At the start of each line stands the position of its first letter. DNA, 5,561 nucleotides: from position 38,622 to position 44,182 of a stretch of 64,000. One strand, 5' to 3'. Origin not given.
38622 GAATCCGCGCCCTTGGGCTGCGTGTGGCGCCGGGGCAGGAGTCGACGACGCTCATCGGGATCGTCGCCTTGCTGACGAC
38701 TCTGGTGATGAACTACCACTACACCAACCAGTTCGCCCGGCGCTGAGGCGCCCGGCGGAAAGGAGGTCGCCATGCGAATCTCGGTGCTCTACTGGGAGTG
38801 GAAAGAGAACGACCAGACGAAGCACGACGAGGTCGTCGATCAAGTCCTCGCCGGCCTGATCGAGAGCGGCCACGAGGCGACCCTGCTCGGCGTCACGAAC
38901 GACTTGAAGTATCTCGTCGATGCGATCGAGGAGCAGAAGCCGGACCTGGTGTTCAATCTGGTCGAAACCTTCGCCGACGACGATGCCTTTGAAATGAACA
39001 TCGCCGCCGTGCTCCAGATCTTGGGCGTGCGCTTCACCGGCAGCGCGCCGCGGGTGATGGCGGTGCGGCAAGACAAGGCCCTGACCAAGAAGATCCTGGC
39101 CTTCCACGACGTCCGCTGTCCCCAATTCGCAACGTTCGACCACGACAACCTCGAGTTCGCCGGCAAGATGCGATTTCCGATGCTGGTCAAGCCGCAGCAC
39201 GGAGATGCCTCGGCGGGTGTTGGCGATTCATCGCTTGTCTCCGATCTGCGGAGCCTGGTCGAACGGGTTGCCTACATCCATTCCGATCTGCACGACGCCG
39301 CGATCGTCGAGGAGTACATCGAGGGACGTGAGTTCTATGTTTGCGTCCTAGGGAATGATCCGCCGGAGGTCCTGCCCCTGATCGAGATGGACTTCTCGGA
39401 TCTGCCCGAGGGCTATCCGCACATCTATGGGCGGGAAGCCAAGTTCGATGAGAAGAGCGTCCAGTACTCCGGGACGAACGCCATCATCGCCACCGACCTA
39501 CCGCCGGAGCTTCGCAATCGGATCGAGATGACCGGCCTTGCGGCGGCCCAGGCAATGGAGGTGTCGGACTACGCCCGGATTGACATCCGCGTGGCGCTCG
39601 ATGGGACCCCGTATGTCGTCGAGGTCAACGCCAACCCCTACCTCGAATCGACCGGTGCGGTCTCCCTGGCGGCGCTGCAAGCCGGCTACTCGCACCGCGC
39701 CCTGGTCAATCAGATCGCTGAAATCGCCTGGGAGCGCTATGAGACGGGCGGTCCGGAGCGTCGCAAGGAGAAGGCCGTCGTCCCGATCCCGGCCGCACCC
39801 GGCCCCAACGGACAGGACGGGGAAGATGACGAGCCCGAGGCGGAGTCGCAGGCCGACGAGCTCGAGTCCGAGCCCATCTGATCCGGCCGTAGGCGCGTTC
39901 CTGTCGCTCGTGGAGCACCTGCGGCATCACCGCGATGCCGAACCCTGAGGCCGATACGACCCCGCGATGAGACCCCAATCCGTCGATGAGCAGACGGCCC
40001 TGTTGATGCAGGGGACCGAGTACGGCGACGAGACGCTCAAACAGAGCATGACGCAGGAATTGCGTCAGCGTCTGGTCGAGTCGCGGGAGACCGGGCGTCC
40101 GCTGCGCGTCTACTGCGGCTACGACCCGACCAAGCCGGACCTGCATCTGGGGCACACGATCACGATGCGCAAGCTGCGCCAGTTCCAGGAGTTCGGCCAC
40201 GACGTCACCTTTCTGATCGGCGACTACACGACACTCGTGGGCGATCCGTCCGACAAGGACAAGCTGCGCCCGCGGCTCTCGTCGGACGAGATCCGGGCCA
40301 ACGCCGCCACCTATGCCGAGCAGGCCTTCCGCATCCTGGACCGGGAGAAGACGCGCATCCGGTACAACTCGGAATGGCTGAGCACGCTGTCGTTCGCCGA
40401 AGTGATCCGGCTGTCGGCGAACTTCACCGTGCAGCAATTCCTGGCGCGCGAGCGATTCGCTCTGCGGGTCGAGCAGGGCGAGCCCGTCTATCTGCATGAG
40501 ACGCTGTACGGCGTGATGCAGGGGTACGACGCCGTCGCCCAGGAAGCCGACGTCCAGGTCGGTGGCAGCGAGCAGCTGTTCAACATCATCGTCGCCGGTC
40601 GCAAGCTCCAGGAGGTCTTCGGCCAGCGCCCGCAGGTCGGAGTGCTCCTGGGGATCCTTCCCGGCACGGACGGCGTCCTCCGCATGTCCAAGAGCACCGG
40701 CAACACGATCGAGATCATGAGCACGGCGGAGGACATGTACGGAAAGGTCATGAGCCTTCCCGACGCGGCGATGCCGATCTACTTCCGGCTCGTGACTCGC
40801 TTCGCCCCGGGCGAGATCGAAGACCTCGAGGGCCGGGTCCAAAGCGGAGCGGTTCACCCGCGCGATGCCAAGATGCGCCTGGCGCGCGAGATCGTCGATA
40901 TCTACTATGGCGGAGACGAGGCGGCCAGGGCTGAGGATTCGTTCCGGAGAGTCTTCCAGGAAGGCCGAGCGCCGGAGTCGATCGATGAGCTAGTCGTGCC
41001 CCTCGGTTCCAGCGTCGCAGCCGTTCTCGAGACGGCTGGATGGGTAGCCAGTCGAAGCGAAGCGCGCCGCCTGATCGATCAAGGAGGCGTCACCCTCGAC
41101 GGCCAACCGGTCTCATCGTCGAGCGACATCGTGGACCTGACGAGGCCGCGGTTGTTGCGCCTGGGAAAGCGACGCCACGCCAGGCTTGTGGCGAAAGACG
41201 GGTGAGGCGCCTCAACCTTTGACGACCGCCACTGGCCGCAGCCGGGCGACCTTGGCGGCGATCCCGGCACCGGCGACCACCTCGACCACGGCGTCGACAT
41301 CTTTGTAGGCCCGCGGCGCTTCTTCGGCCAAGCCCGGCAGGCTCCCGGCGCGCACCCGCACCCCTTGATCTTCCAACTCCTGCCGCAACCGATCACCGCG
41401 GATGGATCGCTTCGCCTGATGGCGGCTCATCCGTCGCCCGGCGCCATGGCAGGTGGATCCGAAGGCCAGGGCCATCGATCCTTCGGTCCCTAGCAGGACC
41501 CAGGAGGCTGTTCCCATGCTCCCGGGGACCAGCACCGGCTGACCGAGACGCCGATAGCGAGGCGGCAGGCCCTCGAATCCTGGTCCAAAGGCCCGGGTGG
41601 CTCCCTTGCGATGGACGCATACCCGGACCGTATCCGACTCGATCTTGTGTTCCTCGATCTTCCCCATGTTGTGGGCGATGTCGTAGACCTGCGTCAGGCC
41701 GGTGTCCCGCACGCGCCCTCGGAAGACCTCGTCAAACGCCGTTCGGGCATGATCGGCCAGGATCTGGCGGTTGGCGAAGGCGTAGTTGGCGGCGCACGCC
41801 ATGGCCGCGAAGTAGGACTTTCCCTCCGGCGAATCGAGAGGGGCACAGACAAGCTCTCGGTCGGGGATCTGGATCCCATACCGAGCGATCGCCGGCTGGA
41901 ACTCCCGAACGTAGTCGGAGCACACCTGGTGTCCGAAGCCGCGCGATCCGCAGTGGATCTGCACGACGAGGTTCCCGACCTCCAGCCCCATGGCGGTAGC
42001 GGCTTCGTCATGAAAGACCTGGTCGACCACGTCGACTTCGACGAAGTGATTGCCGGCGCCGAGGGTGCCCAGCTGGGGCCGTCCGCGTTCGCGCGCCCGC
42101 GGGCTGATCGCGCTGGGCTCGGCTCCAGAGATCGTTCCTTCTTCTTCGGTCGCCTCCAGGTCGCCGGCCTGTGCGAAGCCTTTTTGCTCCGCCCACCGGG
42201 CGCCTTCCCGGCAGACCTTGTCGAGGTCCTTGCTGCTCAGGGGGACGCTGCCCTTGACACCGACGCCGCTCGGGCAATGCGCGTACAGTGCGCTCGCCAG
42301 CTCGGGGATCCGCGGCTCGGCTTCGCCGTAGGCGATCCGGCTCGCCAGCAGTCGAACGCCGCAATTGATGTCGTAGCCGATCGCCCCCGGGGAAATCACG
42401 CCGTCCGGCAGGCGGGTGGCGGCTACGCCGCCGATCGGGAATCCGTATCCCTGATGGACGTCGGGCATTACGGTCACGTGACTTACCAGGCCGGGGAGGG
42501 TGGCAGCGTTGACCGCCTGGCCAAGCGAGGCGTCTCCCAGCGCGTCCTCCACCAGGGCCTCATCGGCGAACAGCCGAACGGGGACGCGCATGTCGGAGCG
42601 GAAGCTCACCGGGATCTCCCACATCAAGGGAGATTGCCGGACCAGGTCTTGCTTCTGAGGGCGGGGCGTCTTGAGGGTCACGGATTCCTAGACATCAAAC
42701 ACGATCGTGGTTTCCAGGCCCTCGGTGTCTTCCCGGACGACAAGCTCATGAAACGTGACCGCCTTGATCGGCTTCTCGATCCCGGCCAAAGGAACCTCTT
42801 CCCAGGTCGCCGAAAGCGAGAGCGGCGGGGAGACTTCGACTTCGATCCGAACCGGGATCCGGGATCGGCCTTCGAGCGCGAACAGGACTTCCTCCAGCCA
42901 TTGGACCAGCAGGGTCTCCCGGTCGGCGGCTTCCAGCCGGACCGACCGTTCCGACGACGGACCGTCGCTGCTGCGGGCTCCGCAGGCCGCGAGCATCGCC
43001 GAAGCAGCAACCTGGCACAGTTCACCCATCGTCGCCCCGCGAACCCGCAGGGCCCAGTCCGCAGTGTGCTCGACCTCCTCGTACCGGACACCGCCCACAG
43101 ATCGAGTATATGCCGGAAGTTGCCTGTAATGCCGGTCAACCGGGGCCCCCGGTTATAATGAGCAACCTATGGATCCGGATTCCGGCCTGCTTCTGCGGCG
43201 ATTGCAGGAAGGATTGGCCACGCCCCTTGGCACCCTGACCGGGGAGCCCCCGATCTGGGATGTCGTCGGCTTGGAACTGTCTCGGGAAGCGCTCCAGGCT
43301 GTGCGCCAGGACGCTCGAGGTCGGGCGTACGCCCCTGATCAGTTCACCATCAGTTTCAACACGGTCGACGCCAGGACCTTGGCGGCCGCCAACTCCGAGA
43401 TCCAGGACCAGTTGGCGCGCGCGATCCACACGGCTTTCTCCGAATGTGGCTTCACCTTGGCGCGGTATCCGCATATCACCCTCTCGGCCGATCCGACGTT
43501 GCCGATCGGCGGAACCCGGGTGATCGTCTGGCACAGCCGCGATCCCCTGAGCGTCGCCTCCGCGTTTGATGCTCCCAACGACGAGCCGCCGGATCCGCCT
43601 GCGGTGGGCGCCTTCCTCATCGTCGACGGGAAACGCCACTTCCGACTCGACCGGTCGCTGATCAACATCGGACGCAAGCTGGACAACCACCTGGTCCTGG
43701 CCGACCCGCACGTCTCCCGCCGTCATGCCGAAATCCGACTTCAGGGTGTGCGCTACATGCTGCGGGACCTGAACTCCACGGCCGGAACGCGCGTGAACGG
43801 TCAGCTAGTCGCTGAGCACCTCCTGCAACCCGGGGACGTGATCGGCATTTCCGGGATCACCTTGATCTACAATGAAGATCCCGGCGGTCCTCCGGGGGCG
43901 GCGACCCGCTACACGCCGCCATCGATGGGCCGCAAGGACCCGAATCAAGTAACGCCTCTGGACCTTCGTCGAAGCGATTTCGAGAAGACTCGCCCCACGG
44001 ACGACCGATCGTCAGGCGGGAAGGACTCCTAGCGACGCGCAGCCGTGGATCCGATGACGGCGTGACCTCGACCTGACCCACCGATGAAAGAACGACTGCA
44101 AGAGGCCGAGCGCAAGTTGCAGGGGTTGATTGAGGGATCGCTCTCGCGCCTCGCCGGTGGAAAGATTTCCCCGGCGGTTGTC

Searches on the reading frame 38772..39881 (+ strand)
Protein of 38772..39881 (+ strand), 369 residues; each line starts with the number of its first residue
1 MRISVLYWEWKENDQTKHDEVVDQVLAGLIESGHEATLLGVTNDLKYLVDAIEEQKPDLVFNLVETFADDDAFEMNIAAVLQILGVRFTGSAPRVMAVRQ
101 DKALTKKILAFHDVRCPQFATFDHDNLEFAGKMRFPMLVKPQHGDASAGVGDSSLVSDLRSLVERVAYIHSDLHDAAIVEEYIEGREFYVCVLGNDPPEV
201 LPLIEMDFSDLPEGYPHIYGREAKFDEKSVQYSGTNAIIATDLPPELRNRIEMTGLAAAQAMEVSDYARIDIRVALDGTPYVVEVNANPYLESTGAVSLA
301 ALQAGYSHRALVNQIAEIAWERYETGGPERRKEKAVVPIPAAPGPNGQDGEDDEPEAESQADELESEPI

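Call 77: search_protein_families(library=pfam, proteins=[window:38772-39881:+], max_evalue=0.00001)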
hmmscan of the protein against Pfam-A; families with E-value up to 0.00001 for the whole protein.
window:38772-39881:+ (369 aa): 2 families
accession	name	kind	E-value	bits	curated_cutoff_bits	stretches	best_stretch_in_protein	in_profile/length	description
PF07478.18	Dala_Dala_lig_C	-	5.4e-24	85.3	24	1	128-315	30-202/204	D-ala D-ala ligase C-terminus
PF02655.19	ATP-grasp_3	-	3.4e-06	27.7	23.2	1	100-287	2-155/160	ATP-grasp domain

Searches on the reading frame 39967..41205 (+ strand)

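Call 77: search_protein_families(library=pfam, proteins=[window:39967-41205:+], max_evalue=0.00001)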
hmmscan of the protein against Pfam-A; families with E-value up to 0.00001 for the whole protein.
window:39967-41205:+ (412 aa): 2 families
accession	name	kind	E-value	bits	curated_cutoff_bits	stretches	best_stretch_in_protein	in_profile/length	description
PF00579.31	tRNA-synt_1b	-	1e-64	219.1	21.1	1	43-331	3-292/292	tRNA synthetases class I (W and Y)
PF01479.30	S4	-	6.8e-09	35.8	22.8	1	353-390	6-43/48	S4 domain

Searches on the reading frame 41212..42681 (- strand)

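Call 77: search_protein_families(library=pfam, proteins=[window:41212-42681:-], max_evalue=0.00001)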
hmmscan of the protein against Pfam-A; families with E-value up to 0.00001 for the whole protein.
window:41212-42681:- (489 aa): 1 family
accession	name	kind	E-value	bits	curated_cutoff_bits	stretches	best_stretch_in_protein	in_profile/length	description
PF01139.22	RtcB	-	1.5e-169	565.2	27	1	55-489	1-426/426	tRNA-splicing ligase RtcB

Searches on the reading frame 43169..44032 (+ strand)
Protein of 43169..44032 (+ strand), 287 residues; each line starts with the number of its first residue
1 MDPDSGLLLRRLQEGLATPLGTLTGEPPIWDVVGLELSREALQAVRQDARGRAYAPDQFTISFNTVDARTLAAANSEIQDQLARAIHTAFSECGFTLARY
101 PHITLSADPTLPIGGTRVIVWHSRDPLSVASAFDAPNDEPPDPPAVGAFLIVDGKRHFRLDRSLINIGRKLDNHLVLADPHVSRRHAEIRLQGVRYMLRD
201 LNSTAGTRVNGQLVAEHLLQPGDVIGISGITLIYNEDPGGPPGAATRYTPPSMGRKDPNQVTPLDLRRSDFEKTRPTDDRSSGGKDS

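Call 77: search_protein_families(library=pfam, proteins=[window:43169-44032:+], max_evalue=0.00001)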
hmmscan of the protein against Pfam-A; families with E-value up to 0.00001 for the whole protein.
window:43169-44032:+ (287 aa): 3 families
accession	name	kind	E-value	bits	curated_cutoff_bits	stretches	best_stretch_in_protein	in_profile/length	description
PF00498.31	FHA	-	1.3e-18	67.6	20.7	1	166-227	2-66/67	FHA domain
PF16697.10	Yop-YscD_cpl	-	4e-12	46.7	33.2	1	157-227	11-83/94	Inner membrane component of T3SS, cytoplasmic domain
PF12401.13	FhaA_N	-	1.2e-11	45.5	25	1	36-118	32-114/115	FhaA, N-terminal domain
